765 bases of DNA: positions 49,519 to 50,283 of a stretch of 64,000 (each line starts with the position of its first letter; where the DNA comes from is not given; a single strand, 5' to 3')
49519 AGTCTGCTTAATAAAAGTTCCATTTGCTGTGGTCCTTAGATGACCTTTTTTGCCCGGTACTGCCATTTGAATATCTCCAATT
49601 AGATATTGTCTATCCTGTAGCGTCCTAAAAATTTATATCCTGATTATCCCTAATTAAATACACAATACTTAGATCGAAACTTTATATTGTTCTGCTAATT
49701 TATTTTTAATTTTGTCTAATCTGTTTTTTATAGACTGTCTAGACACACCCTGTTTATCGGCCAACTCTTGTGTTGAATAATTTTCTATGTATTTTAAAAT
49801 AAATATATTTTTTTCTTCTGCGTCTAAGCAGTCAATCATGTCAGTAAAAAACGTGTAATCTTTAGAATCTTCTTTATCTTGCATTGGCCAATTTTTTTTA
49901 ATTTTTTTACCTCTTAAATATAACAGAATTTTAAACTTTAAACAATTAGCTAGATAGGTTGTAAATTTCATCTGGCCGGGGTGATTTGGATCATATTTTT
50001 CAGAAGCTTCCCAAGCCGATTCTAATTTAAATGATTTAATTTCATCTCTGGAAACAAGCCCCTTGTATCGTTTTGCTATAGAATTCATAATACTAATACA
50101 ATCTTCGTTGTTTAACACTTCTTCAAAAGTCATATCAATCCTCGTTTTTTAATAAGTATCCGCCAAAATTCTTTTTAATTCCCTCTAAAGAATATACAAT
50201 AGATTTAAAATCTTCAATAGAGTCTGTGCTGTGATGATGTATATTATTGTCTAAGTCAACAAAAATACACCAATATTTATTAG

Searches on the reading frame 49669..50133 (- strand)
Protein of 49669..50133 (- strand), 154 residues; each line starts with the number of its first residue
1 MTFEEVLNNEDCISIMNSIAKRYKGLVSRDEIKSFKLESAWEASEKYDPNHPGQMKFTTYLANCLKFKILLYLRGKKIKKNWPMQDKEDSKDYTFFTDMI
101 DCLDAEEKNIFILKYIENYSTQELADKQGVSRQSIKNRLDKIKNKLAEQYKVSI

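Call 29: search_protein_families(library=pfam, proteins=[window:49669-50133:-], max_evalue=0.01)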
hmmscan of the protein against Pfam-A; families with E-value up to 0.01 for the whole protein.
window:49669-50133:- (154 aa): 5 families
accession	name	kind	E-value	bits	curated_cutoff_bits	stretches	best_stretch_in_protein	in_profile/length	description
PF08281.18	Sigma70_r4_2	-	3.2e-09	36.7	25.7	1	97-146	5-54/54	Sigma-70, region 4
PF04545.22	Sigma70_r4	-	9e-07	28.8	24.1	1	100-146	2-48/50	Sigma-70, region 4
PF04297.20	UPF0122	-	4.4e-05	24.1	22.7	1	105-147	20-62/101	Putative helix-turn-helix protein, YlxM / p13 like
PF08279.18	HTH_11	-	0.00028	21.1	25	1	117-146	14-43/55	HTH domain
PF04967.18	HTH_10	-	0.002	18.3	23.1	1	120-147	25-52/53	HTH DNA binding domain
